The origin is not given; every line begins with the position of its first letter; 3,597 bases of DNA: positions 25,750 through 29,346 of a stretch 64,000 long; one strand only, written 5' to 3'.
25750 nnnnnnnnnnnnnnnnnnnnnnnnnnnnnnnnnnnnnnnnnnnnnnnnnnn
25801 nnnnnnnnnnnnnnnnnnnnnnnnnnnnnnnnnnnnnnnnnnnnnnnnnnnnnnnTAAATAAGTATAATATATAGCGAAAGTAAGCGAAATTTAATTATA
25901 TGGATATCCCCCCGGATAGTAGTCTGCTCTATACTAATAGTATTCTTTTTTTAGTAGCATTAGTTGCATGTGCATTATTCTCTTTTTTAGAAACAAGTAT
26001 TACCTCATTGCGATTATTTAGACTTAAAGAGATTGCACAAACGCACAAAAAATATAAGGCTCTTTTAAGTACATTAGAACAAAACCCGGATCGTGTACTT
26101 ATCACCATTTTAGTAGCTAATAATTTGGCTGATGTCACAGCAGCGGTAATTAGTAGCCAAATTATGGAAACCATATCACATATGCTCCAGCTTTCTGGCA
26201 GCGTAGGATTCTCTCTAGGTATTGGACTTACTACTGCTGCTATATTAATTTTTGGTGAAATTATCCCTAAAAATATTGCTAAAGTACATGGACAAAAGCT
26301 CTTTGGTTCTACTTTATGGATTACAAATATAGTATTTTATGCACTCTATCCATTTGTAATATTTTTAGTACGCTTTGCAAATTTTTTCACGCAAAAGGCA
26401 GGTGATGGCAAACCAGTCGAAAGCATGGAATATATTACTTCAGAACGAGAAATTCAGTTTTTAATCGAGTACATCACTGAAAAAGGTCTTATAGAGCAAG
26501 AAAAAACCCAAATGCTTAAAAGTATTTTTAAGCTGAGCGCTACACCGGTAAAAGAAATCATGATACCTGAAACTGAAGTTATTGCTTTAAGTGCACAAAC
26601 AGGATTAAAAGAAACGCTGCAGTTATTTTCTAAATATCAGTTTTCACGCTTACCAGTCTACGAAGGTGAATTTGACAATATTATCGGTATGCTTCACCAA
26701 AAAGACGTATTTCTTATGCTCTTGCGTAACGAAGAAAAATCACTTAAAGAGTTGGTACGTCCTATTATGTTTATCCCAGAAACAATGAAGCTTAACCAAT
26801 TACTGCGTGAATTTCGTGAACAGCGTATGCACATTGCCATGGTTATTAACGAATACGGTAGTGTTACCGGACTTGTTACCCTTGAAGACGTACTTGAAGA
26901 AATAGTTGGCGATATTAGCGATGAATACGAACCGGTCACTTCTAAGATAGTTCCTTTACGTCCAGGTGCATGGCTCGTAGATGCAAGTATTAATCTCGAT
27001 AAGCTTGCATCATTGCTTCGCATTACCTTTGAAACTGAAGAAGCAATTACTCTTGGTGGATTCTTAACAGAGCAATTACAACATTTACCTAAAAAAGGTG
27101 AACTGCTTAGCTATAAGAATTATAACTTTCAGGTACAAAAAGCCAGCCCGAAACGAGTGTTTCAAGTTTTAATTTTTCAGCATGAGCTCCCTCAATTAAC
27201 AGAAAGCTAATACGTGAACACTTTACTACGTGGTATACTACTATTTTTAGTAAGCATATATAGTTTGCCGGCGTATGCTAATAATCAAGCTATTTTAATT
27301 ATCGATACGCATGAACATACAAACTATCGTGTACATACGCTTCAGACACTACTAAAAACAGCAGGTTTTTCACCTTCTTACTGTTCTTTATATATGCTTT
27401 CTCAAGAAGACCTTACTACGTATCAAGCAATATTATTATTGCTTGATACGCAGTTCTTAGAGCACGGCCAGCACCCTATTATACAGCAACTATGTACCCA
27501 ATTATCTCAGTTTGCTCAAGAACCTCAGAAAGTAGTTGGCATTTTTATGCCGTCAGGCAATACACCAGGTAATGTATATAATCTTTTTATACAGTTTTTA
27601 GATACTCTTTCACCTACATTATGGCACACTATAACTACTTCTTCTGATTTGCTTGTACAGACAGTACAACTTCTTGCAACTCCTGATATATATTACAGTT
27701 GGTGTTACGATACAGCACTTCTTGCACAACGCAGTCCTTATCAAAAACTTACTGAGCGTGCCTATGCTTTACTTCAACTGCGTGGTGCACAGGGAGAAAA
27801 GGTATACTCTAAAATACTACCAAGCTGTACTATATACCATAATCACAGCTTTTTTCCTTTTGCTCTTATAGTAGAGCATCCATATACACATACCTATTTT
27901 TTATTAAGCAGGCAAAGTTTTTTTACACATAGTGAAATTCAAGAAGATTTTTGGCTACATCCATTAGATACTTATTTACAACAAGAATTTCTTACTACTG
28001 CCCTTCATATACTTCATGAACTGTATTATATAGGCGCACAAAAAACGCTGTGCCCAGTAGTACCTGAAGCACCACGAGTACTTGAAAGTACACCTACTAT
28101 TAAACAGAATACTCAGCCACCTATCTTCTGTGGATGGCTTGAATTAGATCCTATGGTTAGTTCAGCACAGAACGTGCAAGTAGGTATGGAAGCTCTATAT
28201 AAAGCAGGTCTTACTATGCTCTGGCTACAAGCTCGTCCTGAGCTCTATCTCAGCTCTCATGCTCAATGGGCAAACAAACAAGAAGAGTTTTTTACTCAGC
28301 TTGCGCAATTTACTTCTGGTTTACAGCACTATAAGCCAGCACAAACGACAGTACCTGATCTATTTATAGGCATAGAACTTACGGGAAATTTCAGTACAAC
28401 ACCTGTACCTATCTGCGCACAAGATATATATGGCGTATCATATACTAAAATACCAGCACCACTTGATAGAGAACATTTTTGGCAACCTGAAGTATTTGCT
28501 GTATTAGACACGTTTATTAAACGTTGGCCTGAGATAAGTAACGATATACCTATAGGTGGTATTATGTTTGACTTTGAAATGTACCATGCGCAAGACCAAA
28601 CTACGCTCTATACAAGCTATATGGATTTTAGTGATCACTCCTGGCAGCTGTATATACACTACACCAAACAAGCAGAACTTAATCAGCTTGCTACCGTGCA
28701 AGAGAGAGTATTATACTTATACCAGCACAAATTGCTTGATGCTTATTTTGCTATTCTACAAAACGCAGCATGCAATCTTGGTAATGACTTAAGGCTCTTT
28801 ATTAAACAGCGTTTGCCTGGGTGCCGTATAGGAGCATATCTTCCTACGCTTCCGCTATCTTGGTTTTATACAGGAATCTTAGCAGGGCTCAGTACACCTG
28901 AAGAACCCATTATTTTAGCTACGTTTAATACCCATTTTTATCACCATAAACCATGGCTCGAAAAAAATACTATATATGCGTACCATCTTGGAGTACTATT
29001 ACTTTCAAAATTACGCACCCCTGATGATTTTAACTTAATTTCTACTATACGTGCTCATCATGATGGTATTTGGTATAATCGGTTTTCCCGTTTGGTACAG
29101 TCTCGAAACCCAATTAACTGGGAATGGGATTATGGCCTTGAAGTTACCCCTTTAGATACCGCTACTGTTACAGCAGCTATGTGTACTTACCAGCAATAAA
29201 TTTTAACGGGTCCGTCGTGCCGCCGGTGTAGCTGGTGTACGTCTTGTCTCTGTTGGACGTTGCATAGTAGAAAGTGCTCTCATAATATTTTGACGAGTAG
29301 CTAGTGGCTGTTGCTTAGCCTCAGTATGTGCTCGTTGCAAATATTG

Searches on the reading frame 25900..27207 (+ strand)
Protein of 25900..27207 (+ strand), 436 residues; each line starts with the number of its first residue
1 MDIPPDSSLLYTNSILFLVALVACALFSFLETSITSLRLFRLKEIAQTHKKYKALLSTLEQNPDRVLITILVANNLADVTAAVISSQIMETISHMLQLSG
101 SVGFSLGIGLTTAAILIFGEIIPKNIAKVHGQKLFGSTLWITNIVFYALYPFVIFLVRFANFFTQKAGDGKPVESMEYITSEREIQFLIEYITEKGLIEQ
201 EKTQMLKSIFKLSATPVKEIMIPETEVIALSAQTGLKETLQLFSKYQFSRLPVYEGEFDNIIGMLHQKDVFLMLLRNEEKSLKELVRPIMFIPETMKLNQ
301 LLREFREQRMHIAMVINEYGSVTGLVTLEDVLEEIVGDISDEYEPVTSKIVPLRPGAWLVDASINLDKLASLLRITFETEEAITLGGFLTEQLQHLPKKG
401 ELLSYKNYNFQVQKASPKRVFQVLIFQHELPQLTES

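Call 51: search_protein_families(library=pfam, proteins=[window:25900-27207:+], max_evalue=0.00001)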
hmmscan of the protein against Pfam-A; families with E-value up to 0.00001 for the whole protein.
window:25900-27207:+ (436 aa): 3 families
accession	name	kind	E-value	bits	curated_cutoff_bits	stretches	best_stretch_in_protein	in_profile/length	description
PF01595.25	CNNM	-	2.7e-36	125.4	28.4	1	15-201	1-180/181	Cyclin M transmembrane N-terminal domain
PF00571.33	CBS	-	1.8e-18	67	24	2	286-336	6-56/57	CBS domain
PF03471.22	CorC_HlyC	-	3e-18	66.1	27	1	354-425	4-77/81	Transporter associated domain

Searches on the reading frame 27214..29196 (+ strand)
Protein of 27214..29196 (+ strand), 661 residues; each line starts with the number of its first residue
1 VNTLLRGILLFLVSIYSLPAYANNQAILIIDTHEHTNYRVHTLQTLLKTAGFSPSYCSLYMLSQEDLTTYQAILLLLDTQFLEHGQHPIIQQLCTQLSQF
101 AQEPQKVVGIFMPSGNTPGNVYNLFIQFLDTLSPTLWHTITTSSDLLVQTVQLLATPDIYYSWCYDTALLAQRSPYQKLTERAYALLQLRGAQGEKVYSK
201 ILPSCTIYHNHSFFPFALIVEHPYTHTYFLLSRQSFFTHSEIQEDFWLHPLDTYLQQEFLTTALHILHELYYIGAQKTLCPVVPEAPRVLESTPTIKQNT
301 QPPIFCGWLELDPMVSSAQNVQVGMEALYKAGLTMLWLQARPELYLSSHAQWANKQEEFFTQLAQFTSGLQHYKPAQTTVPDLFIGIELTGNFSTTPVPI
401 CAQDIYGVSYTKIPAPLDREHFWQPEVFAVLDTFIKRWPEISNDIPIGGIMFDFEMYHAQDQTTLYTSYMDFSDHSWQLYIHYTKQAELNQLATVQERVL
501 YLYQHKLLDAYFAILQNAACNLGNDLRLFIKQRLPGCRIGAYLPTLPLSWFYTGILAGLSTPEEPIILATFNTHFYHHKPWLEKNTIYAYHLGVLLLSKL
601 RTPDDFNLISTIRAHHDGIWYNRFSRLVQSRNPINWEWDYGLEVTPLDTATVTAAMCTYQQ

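Call 51: search_protein_families(library=pfam, proteins=[window:27214-29196:+], max_evalue=0.00001)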
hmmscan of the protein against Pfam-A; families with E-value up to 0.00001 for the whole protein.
window:27214-29196:+ (661 aa): 0 families

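Call 73: find_homologous_proteins(query=window:27214-29196:+, max_evalue=0.001)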
Query window:27214-29196:+ (661 aa): 6 proteins with E <= 0.001 among 5604 candidates.
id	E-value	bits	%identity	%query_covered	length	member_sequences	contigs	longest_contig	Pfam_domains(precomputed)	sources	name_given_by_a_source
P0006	0.0e+0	1185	99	79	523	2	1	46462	-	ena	-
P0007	2.6e-172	593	45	99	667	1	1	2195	-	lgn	-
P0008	1.8e-110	388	34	96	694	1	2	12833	-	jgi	jgi:hypothetical protein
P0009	8.1e-92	327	31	95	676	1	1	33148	-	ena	-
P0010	2.7e-77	279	32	95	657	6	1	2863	-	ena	-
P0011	4.5e-60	222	29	80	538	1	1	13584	-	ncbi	ncbi:MAG: hypothetical protein ACJAZS_000552, partial [Alteromonas naphthalenivorans]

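Call 74: find_encoding_contigs(protein=P0006, flank=10000, max_places=3)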
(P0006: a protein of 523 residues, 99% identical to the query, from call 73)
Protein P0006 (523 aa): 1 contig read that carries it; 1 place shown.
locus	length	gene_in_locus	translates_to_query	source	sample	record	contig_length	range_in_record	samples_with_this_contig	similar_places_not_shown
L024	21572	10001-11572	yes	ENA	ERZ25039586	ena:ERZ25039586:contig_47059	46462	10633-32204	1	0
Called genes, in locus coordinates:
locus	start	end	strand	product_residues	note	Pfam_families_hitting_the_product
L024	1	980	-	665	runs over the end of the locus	PF00487:FA_desaturase, PF00970:FAD_binding_6, PF00175:NAD_binding_1, PF00111:Fer2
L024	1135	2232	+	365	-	PF12625:Arabinose_bd, PF00165:HTH_AraC (faint), PF12833:HTH_18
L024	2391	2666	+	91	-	-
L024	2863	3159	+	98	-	-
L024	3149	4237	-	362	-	PF03486:HI0933_like, PF22780:HI0933_like_1st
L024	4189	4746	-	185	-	-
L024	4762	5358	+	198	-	-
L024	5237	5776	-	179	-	-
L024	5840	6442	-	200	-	PF00580:UvrD-helicase (weak)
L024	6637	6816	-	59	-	-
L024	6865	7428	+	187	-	PF00140:Sigma70_r1_2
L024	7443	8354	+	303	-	PF04542:Sigma70_r2, PF04539:Sigma70_r3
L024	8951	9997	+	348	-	PF01595:CNNM, PF00571:CBS, PF03471:CorC_HlyC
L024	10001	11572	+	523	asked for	-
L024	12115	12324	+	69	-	-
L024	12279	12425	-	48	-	-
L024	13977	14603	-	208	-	PF13428:TPR_14 (faint), PF13174:TPR_6 (faint), PF13432:TPR_16 (weak)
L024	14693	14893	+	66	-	-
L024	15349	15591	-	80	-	-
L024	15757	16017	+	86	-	-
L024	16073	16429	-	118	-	PF02515:CoA_transf_3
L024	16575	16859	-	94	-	PF02515:CoA_transf_3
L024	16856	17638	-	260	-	-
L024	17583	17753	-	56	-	-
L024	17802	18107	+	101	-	-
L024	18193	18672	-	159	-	-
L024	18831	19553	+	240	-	PF13511:DUF4124 (weak)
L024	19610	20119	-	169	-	PF03171:2OG-FeII_Oxy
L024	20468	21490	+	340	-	PF17645:Amdase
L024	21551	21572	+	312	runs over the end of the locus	PF01073:3Beta_HSD (weak), PF01370:Epimerase, PF04321:RmlD_sub_bind, PF16363:GDP_Man_Dehyd, PF02719:Polysacc_synt_2 (faint)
